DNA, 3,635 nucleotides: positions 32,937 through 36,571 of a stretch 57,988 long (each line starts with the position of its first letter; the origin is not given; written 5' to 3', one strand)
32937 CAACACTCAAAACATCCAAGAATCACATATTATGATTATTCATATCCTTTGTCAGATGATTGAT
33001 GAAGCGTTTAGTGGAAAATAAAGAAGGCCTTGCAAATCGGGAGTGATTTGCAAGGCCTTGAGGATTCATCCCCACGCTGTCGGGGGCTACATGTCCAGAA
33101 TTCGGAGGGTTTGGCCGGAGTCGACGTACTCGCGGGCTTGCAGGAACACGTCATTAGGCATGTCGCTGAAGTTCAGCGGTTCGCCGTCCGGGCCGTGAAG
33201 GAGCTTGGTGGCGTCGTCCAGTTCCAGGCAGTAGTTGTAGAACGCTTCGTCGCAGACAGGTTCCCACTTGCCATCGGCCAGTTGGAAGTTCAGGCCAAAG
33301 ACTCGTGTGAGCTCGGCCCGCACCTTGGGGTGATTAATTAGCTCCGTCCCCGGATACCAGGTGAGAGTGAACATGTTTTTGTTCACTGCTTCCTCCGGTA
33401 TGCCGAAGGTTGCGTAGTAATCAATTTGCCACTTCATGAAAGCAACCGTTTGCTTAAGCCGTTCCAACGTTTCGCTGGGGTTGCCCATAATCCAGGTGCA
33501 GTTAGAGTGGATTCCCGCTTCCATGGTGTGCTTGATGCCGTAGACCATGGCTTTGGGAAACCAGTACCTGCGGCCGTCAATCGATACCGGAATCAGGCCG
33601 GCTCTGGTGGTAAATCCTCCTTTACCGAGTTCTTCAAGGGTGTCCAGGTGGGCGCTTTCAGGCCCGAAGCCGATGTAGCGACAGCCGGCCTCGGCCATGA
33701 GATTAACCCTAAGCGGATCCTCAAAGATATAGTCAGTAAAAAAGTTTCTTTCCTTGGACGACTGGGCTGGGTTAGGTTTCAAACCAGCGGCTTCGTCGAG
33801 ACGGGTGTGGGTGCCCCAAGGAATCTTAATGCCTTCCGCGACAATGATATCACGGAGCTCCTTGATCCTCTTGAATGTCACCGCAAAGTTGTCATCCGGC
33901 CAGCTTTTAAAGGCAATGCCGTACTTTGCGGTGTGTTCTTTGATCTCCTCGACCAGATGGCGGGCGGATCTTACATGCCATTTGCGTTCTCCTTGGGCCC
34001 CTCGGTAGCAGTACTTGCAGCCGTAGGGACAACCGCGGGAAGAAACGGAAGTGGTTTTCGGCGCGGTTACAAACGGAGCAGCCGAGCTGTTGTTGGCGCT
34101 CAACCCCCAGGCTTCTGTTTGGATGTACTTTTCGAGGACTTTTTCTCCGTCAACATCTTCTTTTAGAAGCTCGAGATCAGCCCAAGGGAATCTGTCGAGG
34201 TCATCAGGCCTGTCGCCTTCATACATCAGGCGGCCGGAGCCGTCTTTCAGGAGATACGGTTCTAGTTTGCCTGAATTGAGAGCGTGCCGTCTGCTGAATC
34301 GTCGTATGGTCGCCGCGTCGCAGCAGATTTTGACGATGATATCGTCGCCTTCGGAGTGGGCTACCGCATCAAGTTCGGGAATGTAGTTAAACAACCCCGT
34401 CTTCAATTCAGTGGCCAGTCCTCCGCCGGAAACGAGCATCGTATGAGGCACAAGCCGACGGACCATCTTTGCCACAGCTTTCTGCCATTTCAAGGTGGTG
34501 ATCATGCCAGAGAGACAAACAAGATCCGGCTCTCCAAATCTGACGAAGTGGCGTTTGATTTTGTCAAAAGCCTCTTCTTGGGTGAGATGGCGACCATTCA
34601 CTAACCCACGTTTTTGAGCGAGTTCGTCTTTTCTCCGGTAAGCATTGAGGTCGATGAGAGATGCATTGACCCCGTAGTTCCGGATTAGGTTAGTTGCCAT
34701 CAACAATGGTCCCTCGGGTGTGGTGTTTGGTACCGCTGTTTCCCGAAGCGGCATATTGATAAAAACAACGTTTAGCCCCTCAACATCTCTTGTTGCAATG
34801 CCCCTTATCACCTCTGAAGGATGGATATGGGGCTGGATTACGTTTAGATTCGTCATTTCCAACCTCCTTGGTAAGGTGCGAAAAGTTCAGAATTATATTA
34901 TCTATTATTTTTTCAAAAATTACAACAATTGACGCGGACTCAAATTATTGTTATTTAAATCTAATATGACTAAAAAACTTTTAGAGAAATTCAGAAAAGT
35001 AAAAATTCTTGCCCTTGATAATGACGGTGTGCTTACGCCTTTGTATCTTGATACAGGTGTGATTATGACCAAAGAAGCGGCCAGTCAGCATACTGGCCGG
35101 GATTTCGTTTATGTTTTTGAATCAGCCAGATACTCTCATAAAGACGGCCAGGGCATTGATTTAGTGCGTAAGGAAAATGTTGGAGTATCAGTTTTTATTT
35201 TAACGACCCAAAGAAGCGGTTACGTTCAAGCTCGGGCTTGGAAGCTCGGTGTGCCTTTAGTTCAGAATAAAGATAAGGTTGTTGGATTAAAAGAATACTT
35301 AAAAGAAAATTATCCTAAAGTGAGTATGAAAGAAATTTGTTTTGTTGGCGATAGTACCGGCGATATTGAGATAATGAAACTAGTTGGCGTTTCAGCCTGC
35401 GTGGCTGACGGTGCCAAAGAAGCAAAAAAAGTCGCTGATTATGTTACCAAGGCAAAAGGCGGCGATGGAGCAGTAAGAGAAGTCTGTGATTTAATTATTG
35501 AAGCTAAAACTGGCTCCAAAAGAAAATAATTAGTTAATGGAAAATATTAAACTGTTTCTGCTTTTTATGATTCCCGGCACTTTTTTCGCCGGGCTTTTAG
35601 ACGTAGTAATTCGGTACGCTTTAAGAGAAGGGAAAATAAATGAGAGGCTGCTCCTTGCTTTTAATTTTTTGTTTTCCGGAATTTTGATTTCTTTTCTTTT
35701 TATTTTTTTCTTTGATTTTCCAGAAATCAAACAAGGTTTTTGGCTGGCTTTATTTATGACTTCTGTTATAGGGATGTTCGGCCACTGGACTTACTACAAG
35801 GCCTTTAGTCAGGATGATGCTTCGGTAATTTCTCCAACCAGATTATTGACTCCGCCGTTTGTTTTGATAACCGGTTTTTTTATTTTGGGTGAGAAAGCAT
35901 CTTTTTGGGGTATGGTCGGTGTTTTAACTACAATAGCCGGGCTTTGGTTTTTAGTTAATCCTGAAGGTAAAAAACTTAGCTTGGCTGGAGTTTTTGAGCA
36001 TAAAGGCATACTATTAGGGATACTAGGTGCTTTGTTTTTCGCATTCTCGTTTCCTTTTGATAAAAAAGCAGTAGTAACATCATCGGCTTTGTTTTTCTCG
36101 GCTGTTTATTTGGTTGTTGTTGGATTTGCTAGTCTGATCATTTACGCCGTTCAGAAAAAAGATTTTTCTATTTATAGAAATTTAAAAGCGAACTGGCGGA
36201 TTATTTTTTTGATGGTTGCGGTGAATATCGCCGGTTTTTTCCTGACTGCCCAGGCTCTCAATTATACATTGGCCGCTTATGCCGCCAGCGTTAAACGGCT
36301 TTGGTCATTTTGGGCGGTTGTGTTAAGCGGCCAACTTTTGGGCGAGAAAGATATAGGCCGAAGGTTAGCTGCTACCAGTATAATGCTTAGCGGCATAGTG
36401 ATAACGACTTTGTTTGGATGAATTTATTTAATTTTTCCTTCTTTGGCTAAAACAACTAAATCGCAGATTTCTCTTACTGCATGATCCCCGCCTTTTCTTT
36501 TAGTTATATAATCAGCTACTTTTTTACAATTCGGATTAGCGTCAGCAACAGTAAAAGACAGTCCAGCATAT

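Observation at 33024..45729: Four self-contained GC-rich expression cassettes spliced into an AT-rich, SD-poor sugar operon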

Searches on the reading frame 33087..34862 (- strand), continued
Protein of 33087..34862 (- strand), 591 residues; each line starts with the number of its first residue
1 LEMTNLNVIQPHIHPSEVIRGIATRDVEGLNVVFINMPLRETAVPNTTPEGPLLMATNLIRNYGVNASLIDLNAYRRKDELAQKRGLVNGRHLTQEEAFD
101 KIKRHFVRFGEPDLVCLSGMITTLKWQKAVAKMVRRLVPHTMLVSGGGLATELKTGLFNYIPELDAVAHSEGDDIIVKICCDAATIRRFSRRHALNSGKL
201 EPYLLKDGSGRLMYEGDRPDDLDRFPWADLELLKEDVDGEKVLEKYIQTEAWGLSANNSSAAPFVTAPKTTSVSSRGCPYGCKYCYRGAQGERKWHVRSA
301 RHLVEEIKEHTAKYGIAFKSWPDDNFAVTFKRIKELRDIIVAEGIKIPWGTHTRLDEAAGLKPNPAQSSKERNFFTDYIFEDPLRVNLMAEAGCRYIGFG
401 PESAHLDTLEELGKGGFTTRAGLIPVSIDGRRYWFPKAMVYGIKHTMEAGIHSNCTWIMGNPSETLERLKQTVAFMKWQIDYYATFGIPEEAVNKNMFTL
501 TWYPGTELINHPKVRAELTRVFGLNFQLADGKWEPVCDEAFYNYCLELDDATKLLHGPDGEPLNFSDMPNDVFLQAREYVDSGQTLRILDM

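Call 46: search_protein_families(library=ncbifam, proteins=[window:33087-34856:-], max_evalue=0.001)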
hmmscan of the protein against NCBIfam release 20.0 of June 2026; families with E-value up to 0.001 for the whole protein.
window:33087-34856:- (589 aa): 12 families
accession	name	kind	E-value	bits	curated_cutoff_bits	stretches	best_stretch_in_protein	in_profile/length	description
TIGR02026.1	BchE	equivalog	2.5e-18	66.2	481.35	2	273-355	200-282/497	magnesium-protoporphyrin IX monomethyl ester anaerobic oxidative cyclase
NF050148.1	rSAM_ApyD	equivalog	1.1e-10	40.6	750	1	273-352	205-282/645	RiPP biosynthesis radical SAM protein ApyD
TIGR03471.1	HpnJ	equivalog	1.7e-10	40.4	577.6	1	111-351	70-281/472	hopanoid biosynthesis associated radical SAM protein HpnJ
NF038361.1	rSAM_Sden_1168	equivalog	5.5e-10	38.4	575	1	271-349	286-361/560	Sden_1168 family B12-binding radical SAM P-methyltransferase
TIGR04479.1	bcpD_PhpK_rSAM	subfamily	2.5e-09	36.1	600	1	272-356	246-329/504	PhpK family radical SAM P-methyltransferase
NF033712.0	B12_rSAM_KedN5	subfamily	2.8e-09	35.7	700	0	273-327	201-254/624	KedN5 family methylcobalamin-dependent radical SAM C-methyltransferase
TIGR04013.1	B12_SAM_MJ_1487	hypoth_equivalog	4.2e-08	32.4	251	0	273-309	157-193/382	TIGR04013 family B12-binding domain/radical SAM domain-containing protein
NF033070.1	rSAM_AprD4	equivalog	2.2e-06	26.9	500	1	267-355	195-284/456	AprD4 family radical SAM diol-dehydratase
TIGR03975.1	rSAM_ocin_1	subfamily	1.5e-05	23.7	281.85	0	109-314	128-311/606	RiPP maturation radical SAM C-methyltransferase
TIGR04072.2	rSAM_ladder_B12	equivalog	1.7e-05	23.7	360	1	272-352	185-265/443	lipid biosynthesis B12-binding/radical SAM protein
TIGR04385.1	B12_rSAM_cofa1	equivalog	5.7e-05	22.5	450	0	272-354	200-282/438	B12 lower ligand biosynthesis radical SAM protein BzaD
TIGR04295.1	B12_rSAM_oligo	hypoth_equivalog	0.00052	18.8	400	0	272-354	205-279/422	TIGR04295 family B12-binding domain-containing radical SAM protein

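Call 58: search_solved_structures(query=window:33087-34856:-, max_evalue=0.01)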
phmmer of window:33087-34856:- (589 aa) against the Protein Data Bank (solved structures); distinct sequences matched with E-value up to 0.01: 3.
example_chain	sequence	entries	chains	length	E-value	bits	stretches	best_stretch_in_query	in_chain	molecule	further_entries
7rdr_A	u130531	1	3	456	4.9e-07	31.7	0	122-176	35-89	Circular tendon repeat protein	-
7kdx_A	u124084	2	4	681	7.1e-06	27.9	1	108-172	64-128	Methyltransferase TokK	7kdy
6fd2_B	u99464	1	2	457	0.00082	21.1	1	268-355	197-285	Putative apramycin biosynthetic oxidoreductase 4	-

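Call 92: predict_structure(alignment_id=A1)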
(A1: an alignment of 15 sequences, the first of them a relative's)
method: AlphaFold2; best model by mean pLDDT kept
length: 589 residues; sequences in the alignment: 15
mean_pLDDT: 85.4   pTM: 0.85
mean pLDDT of the five models: 85.4, 85.0, 84.5, 79.9, 79.5
residues with pLDDT >= 90: 269; 70-90: 258; 50-70: 50; < 50: 12
segments of 3 or more residues with pLDDT < 50: 1-7, 147-149
pLDDT, mean of each block of 10 residues (from residue 1): 41 82 95 85 79 91 94 88 85 95 96 84 90 96 65 74 76 88 92 87 84 75 87 90 83 68 84 64 64 75 91 87 64 92 90 83 86 87 92 85 88 82 94 94 95 90 96 97 94 89 85 95 87 86 78 88 96 94 95
secondary structure, 60 per line:
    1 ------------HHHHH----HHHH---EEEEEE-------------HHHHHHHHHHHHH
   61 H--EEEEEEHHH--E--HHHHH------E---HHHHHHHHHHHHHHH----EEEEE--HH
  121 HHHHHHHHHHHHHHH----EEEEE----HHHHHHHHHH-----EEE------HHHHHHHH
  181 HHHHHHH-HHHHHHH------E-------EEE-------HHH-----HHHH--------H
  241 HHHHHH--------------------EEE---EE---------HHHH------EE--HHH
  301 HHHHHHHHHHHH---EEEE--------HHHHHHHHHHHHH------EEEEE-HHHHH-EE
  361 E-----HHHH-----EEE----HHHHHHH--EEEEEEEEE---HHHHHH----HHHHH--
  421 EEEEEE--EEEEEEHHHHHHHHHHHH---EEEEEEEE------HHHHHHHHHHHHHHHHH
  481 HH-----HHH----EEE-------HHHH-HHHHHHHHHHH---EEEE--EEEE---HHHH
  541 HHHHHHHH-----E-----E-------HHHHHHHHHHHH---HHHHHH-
elements in order: H13-17 H22-25 E29-34 H48-61 E64-69 H78-82 H93-107 E112-116 H119-135 E140-144 H149-158 E164-166 H173-187 H189-195 E210-212 H228-231 H240-246 E267-269 H284-287 H298-312 E316-319 H328-340 E347-351 H353-357 E359-361 H367-370 E376-378 H383-389 E392-400 H404-409 H414-418 E421-426 E429-434 H435-446 E450-457 H464-482 E495-497 H505-508 H510-520 E524-527 E530-533 H537-548 H568-579 H583-588

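Call 95: fold_search(model_id=the predicted structure, library=pdb)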
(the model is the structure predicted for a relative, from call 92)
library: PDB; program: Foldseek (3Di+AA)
matches with E <= 10: 1649; with E <= 0.001: 23
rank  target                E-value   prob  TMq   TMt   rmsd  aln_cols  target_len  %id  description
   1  6wte_A                5.0e-15  1.00  0.49  0.51  11.5       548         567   16  Structure of radical S-adenosylmethionine methyltransferase, TsrM, from Kitasatospora setae with cobalamin and [4Fe-4S (released 2020-12-23)
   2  6wte_B                5.9e-15  1.00  0.51  0.56  11.9       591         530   16  Structure of radical S-adenosylmethionine methyltransferase, TsrM, from Kitasatospora setae with cobalamin and [4Fe-4S (released 2020-12-23)
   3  6wtf_A                2.6e-14  1.00  0.53  0.57  11.2       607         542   15  Structure of radical S-adenosylmethionine methyltransferase, TsrM, from Kitasatospora setae with tryptophan substrate  (released 2020-12-23)
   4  6fd2_A                7.2e-14  1.00  0.52  0.66   8.2       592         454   15  Radical SAM 1,2-diol dehydratase AprD4 in complex with its substrate paromamine (released 2018-01-17)
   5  6fd2_B                8.5e-14  1.00  0.49  0.62  10.4       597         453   15  Radical SAM 1,2-diol dehydratase AprD4 in complex with its substrate paromamine (released 2018-01-17)
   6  5ul3                  5.7e-13  1.00  0.55  0.45   7.1       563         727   14  Structure of Cobalamin-dependent S-adenosylmethionine radical enzyme OxsB with aqua-cobalamin bound (released 2017-04-19)
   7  6wtf_B                6.4e-13  1.00  0.53  0.57   8.7       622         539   16  Structure of radical S-adenosylmethionine methyltransferase, TsrM, from Kitasatospora setae with tryptophan substrate  (released 2020-12-23)
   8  5ul4                  1.0e-12  1.00  0.59  0.48   6.6       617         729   14  Structure of Cobalamin-dependent S-adenosylmethionine radical enzyme OxsB with aqua-cobalamin and S-adenosylmethionine b (released 2017-04-19)
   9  7kdy_A                2.4e-12  1.00  0.49  0.45   9.3       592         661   16  Crystal structure of Streptomyces tokunonesis TokK with hydroxycobalamin, 5'-deoxyadenosine, methionine, and (2R)-pant (released 2022-01-12)
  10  7kdy_B                8.3e-12  1.00  0.49  0.44   9.2       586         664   16  Crystal structure of Streptomyces tokunonesis TokK with hydroxycobalamin, 5'-deoxyadenosine, methionine, and (2R)-pant (released 2022-01-12)
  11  7kdx_B                1.0e-11  1.00  0.48  0.44   9.6       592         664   16  Crystal structure of Streptomyces tokunonesis TokK with hydroxycobalamin, 5'-deoxyadenosine, and methionine (released 2022-01-12)
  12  7kdx_A                2.7e-11  1.00  0.48  0.43   9.7       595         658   15  Crystal structure of Streptomyces tokunonesis TokK with hydroxycobalamin, 5'-deoxyadenosine, and methionine (released 2022-01-12)
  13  9n1d                  5.4e-10  1.00  0.44  0.42   8.8       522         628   13  Crystal structure of CysS from Corallococcus sp. CA054B with 5'-deoxyadenosine and methionine bound (released 2026-01-28)
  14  9n1b                  1.1e-09  1.00  0.47  0.44   8.1       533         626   13  Crystal structure of CysS from Corallococcus sp. CA054B with 5'-deoxyadenosine, methionine, and pantetheinylated 3-metho (released 2026-01-28)
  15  9ccb                  1.6e-09  1.00  0.47  0.63  10.3       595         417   13  X-ray crystal structure of methyl-coenzyme M reductase glutamine methylase (MgmA) from Methanothermobacter marburgensis  (released 2025-01-01)
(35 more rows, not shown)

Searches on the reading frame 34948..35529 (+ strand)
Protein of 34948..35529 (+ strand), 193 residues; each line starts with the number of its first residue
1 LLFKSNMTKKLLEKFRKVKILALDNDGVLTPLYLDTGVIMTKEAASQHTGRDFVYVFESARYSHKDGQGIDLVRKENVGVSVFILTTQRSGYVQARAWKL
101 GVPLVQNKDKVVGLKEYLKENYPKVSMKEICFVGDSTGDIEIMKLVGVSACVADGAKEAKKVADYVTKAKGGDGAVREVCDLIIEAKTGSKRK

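Call 13: search_protein_families(library=pfam, proteins=[window:34948-35529:+], max_evalue=0.001)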
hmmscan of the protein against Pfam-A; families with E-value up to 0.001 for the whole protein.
window:34948-35529:+ (193 aa): 1 family
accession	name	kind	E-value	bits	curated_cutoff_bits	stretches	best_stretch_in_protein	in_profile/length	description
PF08282.18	Hydrolase_3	-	2.1e-10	41.2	20.9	1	106-174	184-250/255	haloacid dehalogenase-like hydrolase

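Call 46: search_protein_families(library=ncbifam, proteins=[window:34948-35529:+], max_evalue=0.001)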
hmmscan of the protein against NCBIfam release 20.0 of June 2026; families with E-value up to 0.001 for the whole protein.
window:34948-35529:+ (193 aa): 11 families
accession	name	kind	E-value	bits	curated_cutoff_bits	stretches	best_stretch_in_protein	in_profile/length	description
NF007019.0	PRK09484.1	equivalog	1.4e-26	93.3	208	1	6-188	13-177/187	3-deoxy-manno-octulosonate-8-phosphatase KdsC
TIGR01670.1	KdsC-phosphatas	subfamily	5.2e-23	81.7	106.95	1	19-187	2-152/154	3-deoxy-D-manno-octulosonate 8-phosphate phosphatase, YrbI family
TIGR02726.1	phenyl_P_delta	equivalog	8e-22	78.2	281.95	1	14-187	3-158/169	phenylphosphate carboxylase subunit delta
NF058599.1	KDN-9-PPhBT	equivalog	2e-18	67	180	1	59-185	27-151/152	3-deoxy-D-glycero-D-galacto-nonulopyranosonate 9-phosphatase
NF002245.0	PRK01158.1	equivalog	1.3e-13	50.9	198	1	107-179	155-225/233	phosphoglycolate phosphatase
TIGR01487.1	Pglycolate_arch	equivalog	5.4e-11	42.8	122.75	1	58-176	106-212/215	phosphoglycolate phosphatase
TIGR00099.1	Cof-subfamily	subfamily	7e-09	35.6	137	1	106-174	185-251/256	Cof-type HAD-IIB family hydrolase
TIGR01482.1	SPP-subfamily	subfamily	2.7e-08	33.7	107.15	1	106-181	146-219/225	sucrose-phosphate phosphatase subfamily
TIGR01662.1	HAD-SF-IIIA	subfamily_domain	2.3e-06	27.7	44.6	1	75-150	37-135/141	HAD-IIIA family hydrolase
NF045966.1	YcsE_rel_Pase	equivalog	4.5e-06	26.3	220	1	98-178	179-258/265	YcsE-related riboflavin metabolism phosphatase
NF007806.0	PRK10513.1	equivalog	4.9e-05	22.8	273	1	109-177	196-262/270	sugar-phosphatase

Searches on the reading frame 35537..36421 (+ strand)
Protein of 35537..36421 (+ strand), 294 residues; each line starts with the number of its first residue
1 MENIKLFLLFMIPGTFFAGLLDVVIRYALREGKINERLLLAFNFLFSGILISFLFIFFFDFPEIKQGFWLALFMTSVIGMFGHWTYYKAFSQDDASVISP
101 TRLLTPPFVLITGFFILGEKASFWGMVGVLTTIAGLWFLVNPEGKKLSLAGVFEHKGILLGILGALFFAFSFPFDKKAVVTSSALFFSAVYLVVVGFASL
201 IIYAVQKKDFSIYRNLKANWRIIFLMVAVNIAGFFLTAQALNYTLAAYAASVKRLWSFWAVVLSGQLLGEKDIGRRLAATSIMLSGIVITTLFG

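Call 13: search_protein_families(library=pfam, proteins=[window:35537-36421:+], max_evalue=0.001)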
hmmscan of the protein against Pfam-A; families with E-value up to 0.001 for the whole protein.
window:35537-36421:+ (294 aa): 3 families
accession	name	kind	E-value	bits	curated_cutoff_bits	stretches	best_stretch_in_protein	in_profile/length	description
PF00892.27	EamA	-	4.5e-28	98.7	28.2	2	8-140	4-134/135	EamA-like transporter family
PF03151.22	TPT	-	2.2e-05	24.4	30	0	44-136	39-132/291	Triose-phosphate Transporter family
PF11877.13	DUF3397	-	0.00079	20.1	25.9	1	165-228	38-101/112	Protein of unknown function (DUF3397)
